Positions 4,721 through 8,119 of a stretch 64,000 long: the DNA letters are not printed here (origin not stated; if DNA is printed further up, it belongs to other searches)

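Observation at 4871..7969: NuoF-type hydrogenase subunit fused to a GltD/NfnB-type NAD(P)H-FAD-FeS module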

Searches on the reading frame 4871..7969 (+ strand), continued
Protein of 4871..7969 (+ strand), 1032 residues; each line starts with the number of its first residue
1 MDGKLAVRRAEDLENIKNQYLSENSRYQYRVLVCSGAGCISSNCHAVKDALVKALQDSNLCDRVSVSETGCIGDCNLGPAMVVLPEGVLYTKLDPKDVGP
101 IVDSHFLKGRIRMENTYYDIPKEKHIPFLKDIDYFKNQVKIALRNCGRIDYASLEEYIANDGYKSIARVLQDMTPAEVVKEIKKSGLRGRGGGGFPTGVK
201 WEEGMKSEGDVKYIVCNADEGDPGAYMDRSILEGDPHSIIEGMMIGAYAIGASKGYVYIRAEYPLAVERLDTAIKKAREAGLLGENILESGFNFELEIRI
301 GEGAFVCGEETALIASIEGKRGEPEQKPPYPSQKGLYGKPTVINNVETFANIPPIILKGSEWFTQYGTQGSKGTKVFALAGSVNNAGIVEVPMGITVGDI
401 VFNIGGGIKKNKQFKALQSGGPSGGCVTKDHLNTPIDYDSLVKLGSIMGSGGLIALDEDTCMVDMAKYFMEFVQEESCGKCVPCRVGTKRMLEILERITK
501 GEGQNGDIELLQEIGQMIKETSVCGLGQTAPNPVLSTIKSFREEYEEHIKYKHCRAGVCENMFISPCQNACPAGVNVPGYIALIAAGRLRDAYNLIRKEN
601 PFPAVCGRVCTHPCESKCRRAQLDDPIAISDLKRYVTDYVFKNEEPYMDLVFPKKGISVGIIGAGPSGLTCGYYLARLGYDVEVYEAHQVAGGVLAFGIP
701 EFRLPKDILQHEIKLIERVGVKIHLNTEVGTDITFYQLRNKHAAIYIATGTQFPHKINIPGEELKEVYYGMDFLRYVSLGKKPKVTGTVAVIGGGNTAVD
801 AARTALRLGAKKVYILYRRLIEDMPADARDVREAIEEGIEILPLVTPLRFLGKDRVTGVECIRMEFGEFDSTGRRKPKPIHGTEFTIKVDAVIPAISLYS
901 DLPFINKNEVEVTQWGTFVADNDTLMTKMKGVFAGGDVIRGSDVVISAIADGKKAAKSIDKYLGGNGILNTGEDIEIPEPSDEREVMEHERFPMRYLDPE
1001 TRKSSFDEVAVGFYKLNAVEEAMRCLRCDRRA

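Call 51: search_protein_families(library=pfam, proteins=[P0165, P0180, P0187, P0189, P0223, P0248, P0138, P0147, P0162, P0196], max_evalue=0.000001)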
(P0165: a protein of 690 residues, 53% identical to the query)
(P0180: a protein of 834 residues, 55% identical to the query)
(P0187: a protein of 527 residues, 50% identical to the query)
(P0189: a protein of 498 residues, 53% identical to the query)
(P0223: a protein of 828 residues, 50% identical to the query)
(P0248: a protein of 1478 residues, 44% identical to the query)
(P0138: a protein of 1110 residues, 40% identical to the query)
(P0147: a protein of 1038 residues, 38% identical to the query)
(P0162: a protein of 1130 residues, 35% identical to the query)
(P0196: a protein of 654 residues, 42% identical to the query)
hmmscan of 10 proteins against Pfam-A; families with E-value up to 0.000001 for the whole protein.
P0165 (690 aa): 6 families
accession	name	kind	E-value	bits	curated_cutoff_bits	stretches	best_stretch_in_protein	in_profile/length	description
PF07992.20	Pyr_redox_2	-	1.3e-33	117.1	26.1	1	137-431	2-291/291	Pyridine nucleotide-disulphide oxidoreductase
PF14691.11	Fer4_20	-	8.6e-23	80.7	25.8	1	44-122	30-111/113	Dihydroprymidine dehydrogenase domain II, 4Fe-4S cluster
PF13738.12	Pyr_redox_3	-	6.9e-14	52.2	30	1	218-415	122-305/305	Pyridine nucleotide-disulphide oxidoreductase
PF00037.32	Fer4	-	1.1e-10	41.4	21.1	1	514-535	2-23/24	4Fe-4S binding domain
PF00070.33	Pyr_redox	-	2.3e-10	41.3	22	0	267-339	1-78/82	Pyridine nucleotide-disulphide oxidoreductase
PF13450.12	NAD_binding_8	-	2.6e-08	34.5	21.9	1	140-174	1-35/68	NAD(P)-binding Rossmann-like domain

P0180 (834 aa): 6 families
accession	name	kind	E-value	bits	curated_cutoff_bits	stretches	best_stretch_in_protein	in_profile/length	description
PF07992.20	Pyr_redox_2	-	1.8e-25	90.4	26.1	1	412-702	2-291/291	Pyridine nucleotide-disulphide oxidoreductase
PF14691.11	Fer4_20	-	6.2e-23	81.2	25.8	1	318-397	29-111/113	Dihydroprymidine dehydrogenase domain II, 4Fe-4S cluster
PF13738.12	Pyr_redox_3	-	7.6e-11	42.2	30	1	498-686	127-305/305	Pyridine nucleotide-disulphide oxidoreductase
PF00070.33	Pyr_redox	-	9e-09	36.2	22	0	542-616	1-79/82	Pyridine nucleotide-disulphide oxidoreductase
PF13450.12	NAD_binding_8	-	3.6e-08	34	21.9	1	415-449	1-35/68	NAD(P)-binding Rossmann-like domain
PF01266.30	DAO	-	5.7e-07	29.8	27.9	0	413-447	2-37/353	FAD dependent oxidoreductase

P0187 (527 aa): 10 families
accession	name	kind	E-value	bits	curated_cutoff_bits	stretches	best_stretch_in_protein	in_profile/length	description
PF07992.20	Pyr_redox_2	-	7.5e-41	140.9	26.1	1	151-449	2-291/291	Pyridine nucleotide-disulphide oxidoreductase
PF14691.11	Fer4_20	-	6.1e-29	100.6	25.8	1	45-133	18-109/113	Dihydroprymidine dehydrogenase domain II, 4Fe-4S cluster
PF13738.12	Pyr_redox_3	-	4.6e-17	62.7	30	1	239-433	128-305/305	Pyridine nucleotide-disulphide oxidoreductase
PF00070.33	Pyr_redox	-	1.3e-11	45.3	22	0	151-221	1-62/82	Pyridine nucleotide-disulphide oxidoreductase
PF13450.12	NAD_binding_8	-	2e-10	41.3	21.9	1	154-189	1-36/68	NAD(P)-binding Rossmann-like domain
PF01266.30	DAO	-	3e-08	34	27.9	1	151-185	1-35/353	FAD dependent oxidoreductase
PF00890.30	FAD_binding_2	-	5.1e-08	33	20.4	0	152-187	2-37/414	FAD binding domain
PF01946.23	Thi4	-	5.6e-08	32.8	26.2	0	149-191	17-60/235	Thi4 family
PF01593.30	Amino_oxidase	-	8.1e-08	32.4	19.8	0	160-186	2-28/443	Flavin containing amine oxidoreductase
PF10589.14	NADH_4Fe-4S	-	3.5e-07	30.4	23.5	1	4-40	49-85/85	NADH-ubiquinone oxidoreductase-F iron-sulfur binding region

P0189 (498 aa): 5 families
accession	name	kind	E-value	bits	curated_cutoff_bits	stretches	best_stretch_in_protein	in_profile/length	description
PF07992.20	Pyr_redox_2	-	3.9e-31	109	26.1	1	127-420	2-291/291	Pyridine nucleotide-disulphide oxidoreductase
PF14691.11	Fer4_20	-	1.9e-25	89.3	25.8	1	32-109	29-109/113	Dihydroprymidine dehydrogenase domain II, 4Fe-4S cluster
PF13738.12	Pyr_redox_3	-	6.9e-10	39.1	30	0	208-404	122-305/305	Pyridine nucleotide-disulphide oxidoreductase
PF13450.12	NAD_binding_8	-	5.7e-09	36.6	21.9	1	130-162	1-33/68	NAD(P)-binding Rossmann-like domain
PF01946.23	Thi4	-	6.9e-07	29.2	26.2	0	128-163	20-56/235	Thi4 family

P0223 (828 aa): 9 families
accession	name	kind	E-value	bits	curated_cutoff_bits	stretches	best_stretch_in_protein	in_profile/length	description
PF07992.20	Pyr_redox_2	-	2.9e-26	93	26.1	1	444-738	2-291/291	Pyridine nucleotide-disulphide oxidoreductase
PF14691.11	Fer4_20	-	1.9e-17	63.5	25.8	1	348-429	30-110/113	Dihydroprymidine dehydrogenase domain II, 4Fe-4S cluster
PF01266.30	DAO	-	5.3e-09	36.5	27.9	0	445-478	2-36/353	FAD dependent oxidoreductase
PF13450.12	NAD_binding_8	-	8.8e-09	36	21.9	1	447-479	1-33/68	NAD(P)-binding Rossmann-like domain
PF12724.12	Flavodoxin_5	-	1.9e-08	35.1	27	1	12-80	1-68/145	Flavodoxin domain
PF13738.12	Pyr_redox_3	-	3.3e-08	33.6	30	0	529-722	126-305/305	Pyridine nucleotide-disulphide oxidoreductase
PF00890.30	FAD_binding_2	-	4.2e-08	33.2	20.4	0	445-484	2-41/414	FAD binding domain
PF00070.33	Pyr_redox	-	2.5e-07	31.5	22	0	444-473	1-30/82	Pyridine nucleotide-disulphide oxidoreductase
PF01946.23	Thi4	-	6.2e-07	29.3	26.2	0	444-479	19-55/235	Thi4 family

P0248 (1478 aa): 18 families
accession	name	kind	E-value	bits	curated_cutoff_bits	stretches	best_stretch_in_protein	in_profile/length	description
PF07992.20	Pyr_redox_2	-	1e-67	229.1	26.1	2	247-545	2-291/291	Pyridine nucleotide-disulphide oxidoreductase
PF01266.30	DAO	-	1.9e-25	90.6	27.9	0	6-39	3-36/353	FAD dependent oxidoreductase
PF13450.12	NAD_binding_8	-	2.5e-25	89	21.9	1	7-45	1-39/68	NAD(P)-binding Rossmann-like domain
PF00070.33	Pyr_redox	-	8.3e-24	84.4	22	0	1071-1146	1-69/82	Pyridine nucleotide-disulphide oxidoreductase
PF13738.12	Pyr_redox_3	-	4.8e-23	82.3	30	0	372-529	159-305/305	Pyridine nucleotide-disulphide oxidoreductase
PF12831.13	FAD_oxidored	-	6.1e-23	82.2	27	1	6-42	3-39/416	FAD dependent oxidoreductase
PF14691.11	Fer4_20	-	7.8e-21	74.4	25.8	1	151-230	30-112/113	Dihydroprymidine dehydrogenase domain II, 4Fe-4S cluster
PF00890.30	FAD_binding_2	-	7.2e-20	72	20.4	0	5-42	2-39/414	FAD binding domain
PF03486.20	HI0933_like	-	6.7e-18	65.5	50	0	1071-1108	2-39/244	HI0933-like protein Rossmann domain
PF01134.28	GIDA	-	4.6e-17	62.6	22.1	0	6-34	3-31/391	Glucose inhibited division protein A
PF01494.25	FAD_binding_3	-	8.4e-14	52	22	0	1071-1101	3-33/349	FAD binding domain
PF01262.27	AlaDh_PNT_C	-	1.8e-13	50.8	23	0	3-36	29-62/214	Alanine dehydrogenase/PNT, C-terminal domain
PF01946.23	Thi4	-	3.9e-12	46.3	26.2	0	248-287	20-60/235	Thi4 family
PF01593.30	Amino_oxidase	-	4.4e-12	46.5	19.8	0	12-45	1-34/443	Flavin containing amine oxidoreductase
PF13454.12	NAD_binding_9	-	6e-10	39.7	21.8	0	1074-1121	2-52/155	FAD-NAD(P)-binding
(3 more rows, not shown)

P0138 (1110 aa): 8 families
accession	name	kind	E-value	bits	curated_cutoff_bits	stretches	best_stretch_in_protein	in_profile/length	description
PF07992.20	Pyr_redox_2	-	3.3e-34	119.1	26.1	1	598-895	2-290/291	Pyridine nucleotide-disulphide oxidoreductase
PF14691.11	Fer4_20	-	8.3e-21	74.3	25.8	1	496-579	21-107/113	Dihydroprymidine dehydrogenase domain II, 4Fe-4S cluster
PF01512.22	Complex1_51K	-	2.4e-15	57.2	31.2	1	145-293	1-149/150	Nuo51 FMN-binding domain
PF13738.12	Pyr_redox_3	-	9.5e-12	45.2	30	1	685-880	127-305/305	Pyridine nucleotide-disulphide oxidoreductase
PF00070.33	Pyr_redox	-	2e-10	41.5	22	0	598-631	1-34/82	Pyridine nucleotide-disulphide oxidoreductase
PF13450.12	NAD_binding_8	-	9.5e-10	39.1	21.9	1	601-635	1-35/68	NAD(P)-binding Rossmann-like domain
PF10589.14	NADH_4Fe-4S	-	9.7e-09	35.4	23.5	1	404-488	3-85/85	NADH-ubiquinone oxidoreductase-F iron-sulfur binding region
PF01266.30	DAO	-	1.3e-07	32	27.9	0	598-632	1-35/353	FAD dependent oxidoreductase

P0147 (1038 aa): 11 families
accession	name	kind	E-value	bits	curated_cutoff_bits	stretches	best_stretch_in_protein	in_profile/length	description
PF07992.20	Pyr_redox_2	-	4.8e-36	125.1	26.1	1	519-817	2-291/291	Pyridine nucleotide-disulphide oxidoreductase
PF14691.11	Fer4_20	-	2.5e-19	69.6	25.8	1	425-502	29-109/113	Dihydroprymidine dehydrogenase domain II, 4Fe-4S cluster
PF01512.22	Complex1_51K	-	2.6e-14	53.8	31.2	1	51-173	2-114/150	Nuo51 FMN-binding domain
PF00070.33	Pyr_redox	-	1.8e-12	48.1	22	0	651-723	1-77/82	Pyridine nucleotide-disulphide oxidoreductase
PF13738.12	Pyr_redox_3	-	3.6e-12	46.6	30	1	649-801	164-305/305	Pyridine nucleotide-disulphide oxidoreductase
PF13450.12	NAD_binding_8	-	3.5e-09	37.3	21.9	1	522-556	1-35/68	NAD(P)-binding Rossmann-like domain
PF01262.27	AlaDh_PNT_C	-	3e-08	33.8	23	0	646-684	25-62/214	Alanine dehydrogenase/PNT, C-terminal domain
PF10531.15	SLBB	-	7.4e-08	32.5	27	1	239-286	2-53/55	SLBB domain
PF01266.30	DAO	-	1.1e-07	32.2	27.9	1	519-554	1-37/353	FAD dependent oxidoreductase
PF12838.12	Fer4_7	-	1.7e-07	32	27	1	940-987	1-43/52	4Fe-4S dicluster domain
PF13187.11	Fer4_9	-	4e-07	30.4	27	0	900-954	1-50/52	4Fe-4S dicluster domain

P0162 (1130 aa): 9 families
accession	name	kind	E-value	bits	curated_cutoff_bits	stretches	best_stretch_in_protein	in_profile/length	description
PF07992.20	Pyr_redox_2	-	7.1e-26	91.7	26.1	1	618-915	2-291/291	Pyridine nucleotide-disulphide oxidoreductase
PF14691.11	Fer4_20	-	1.2e-22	80.3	25.8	1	516-603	21-111/113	Dihydroprymidine dehydrogenase domain II, 4Fe-4S cluster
PF10589.14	NADH_4Fe-4S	-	8e-15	54.9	23.5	1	425-508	2-85/85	NADH-ubiquinone oxidoreductase-F iron-sulfur binding region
PF00070.33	Pyr_redox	-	2e-09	38.3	22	0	750-813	1-67/82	Pyridine nucleotide-disulphide oxidoreductase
PF12838.12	Fer4_7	-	5.2e-09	36.9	27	1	999-1054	2-52/52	4Fe-4S dicluster domain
PF13738.12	Pyr_redox_3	-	6.1e-09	36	30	0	744-790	160-206/305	Pyridine nucleotide-disulphide oxidoreductase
PF13450.12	NAD_binding_8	-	8.9e-08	32.7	21.9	1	621-654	1-34/68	NAD(P)-binding Rossmann-like domain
PF01512.22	Complex1_51K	-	1.3e-07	32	31.2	1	178-285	23-122/150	Nuo51 FMN-binding domain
PF13187.11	Fer4_9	-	6.1e-07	29.8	27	1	999-1055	2-52/52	4Fe-4S dicluster domain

P0196 (654 aa): 8 families
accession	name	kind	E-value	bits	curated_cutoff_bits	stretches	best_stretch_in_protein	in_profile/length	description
PF07992.20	Pyr_redox_2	-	6.4e-29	101.7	26.1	1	258-556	2-290/291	Pyridine nucleotide-disulphide oxidoreductase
PF10589.14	NADH_4Fe-4S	-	5.3e-25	87.6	23.5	1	62-144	1-83/85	NADH-ubiquinone oxidoreductase-F iron-sulfur binding region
PF14691.11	Fer4_20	-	2e-21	76.3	25.8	1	164-242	30-111/113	Dihydroprymidine dehydrogenase domain II, 4Fe-4S cluster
PF13738.12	Pyr_redox_3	-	3.7e-13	49.8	30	1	387-541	162-305/305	Pyridine nucleotide-disulphide oxidoreductase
PF00070.33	Pyr_redox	-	2.6e-11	44.3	22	0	258-290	1-33/82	Pyridine nucleotide-disulphide oxidoreductase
PF13450.12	NAD_binding_8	-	9.4e-09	35.9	21.9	1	261-296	1-36/68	NAD(P)-binding Rossmann-like domain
PF01266.30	DAO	-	1.3e-08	35.2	27.9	1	258-293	1-36/353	FAD dependent oxidoreductase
PF01946.23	Thi4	-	1e-07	31.9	26.2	1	258-322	19-83/235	Thi4 family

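Call 64: predict_structure(alignment_id=A1)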
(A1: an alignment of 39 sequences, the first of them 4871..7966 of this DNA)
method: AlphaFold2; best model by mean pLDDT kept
length: 1032 residues; sequences in the alignment: 39
mean_pLDDT: 66.3   pTM: 0.52
mean pLDDT of the five models: 66.3, 57.5, 57.2, 54.6, 51.0
residues with pLDDT >= 90: 133; 70-90: 373; 50-70: 253; < 50: 273
segments of 3 or more residues with pLDDT < 50: 1-3, 37-41, 147-150, 191-193, 220-226, 302-314, 319-327, 374-389, 404-407, 420-423, 446-452, 476-481, 523-527, 557-583, 598-630, 693-700, 751-756, 870-874, 897-927, 936-946, 971-1032
pLDDT, mean of each block of 10 residues (from residue 1): 70 90 85 64 77 93 80 67 89 91 93 89 87 67 54 80 94 94 77 66 83 77 47 80 95 84 70 90 92 87 43 47 46 70 81 90 70 47 40 65 53 67 65 69 51 63 75 53 68 83 85 80 51 76 81 52 31 33 52 53 31 30 35 59 63 77 73 81 77 48 58 71 75 74 76 54 79 65 78 71 84 85 61 82 85 88 73 59 89 61 37 37 48 52 46 73 73 32 30 30 34 29 25 23
secondary structure, 60 per line:
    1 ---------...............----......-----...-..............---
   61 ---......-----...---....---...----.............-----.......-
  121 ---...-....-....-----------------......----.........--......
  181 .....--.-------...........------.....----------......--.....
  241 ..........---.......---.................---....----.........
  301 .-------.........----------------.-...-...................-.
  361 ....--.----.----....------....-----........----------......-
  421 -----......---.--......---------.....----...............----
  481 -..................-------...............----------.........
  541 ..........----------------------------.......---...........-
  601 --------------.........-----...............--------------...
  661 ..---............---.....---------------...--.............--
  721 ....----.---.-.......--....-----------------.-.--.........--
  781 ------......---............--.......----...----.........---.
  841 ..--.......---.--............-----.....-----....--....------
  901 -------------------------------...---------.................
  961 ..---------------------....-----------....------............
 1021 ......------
elements in order (helices of 4 or more, strands of 3 or more residues): H10-24 E29-34 H44-57 E64-69 E81-84 E88-90 H95-107 E116-119 E124-126 H133-136 H154-159 H164-172 H175-185 H197-206 E213-217 H228-233 H236-250 E254-260 H264-280 E284-287 E292-301 H309-317 E340-345 H346-358 H360-364 E377-380 E387-390 H397-403 E414-419 E426-428 H438-443 E453-457 H462-476 H482-499 H507-521 H532-550 H579-585 H589-599 H615-623 H629-643 E658-662 H666-677 E681-685 H706-718 E721-724 H735-741 E744-747 H770-778 E787-792 H796-807 E810-816 H828-836 E840-842 E845-851 E858-869 E875-879 E885-888 E891-894 E932-934 H944-962 H984-987 H999-1002 H1009-1026

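Call 65: find_encoding_contigs(protein=P0122, flank=6000, max_places=3)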
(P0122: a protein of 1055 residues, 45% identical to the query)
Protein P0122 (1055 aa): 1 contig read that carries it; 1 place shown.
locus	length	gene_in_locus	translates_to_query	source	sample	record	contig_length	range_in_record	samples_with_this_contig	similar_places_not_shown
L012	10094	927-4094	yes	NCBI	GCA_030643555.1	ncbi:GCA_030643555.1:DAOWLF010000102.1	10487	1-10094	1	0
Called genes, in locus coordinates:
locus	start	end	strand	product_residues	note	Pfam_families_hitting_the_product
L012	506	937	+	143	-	PF01257:2Fe-2S_thioredx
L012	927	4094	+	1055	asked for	PF01512:Complex1_51K, PF10589:NADH_4Fe-4S, PF14691:Fer4_20, PF01262:AlaDh_PNT_C (faint), PF07992:Pyr_redox_2, PF13450:NAD_binding_8, PF13738:Pyr_redox_3, PF00070:Pyr_redox (weak), +3 more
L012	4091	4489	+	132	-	-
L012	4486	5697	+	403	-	PF13484:Fer4_16 (faint), PF00037:Fer4 (faint), PF13510:Fer2_4, PF10588:NADH-G_4Fe-4S_3, PF13237:Fer4_10, PF22117:Fer4_Nqo3, PF12838:Fer4_7 (weak)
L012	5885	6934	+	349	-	PF13855:LRR_8, PF23598:LRR_14, PF00560:LRR_1 (faint), PF12799:LRR_4 (faint), PF13855:LRR_8 (weak), PF23598:LRR_14, PF13855:LRR_8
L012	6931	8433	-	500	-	PF01134:GIDA (weak), PF01262:AlaDh_PNT_C (faint), PF01266:DAO (faint), PF07992:Pyr_redox_2, PF12831:FAD_oxidored, PF13738:Pyr_redox_3 (weak), PF00070:Pyr_redox, PF02852:Pyr_redox_dim, +3 more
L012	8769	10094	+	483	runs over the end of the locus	PF13660:DUF4147, PF05161:MOFRL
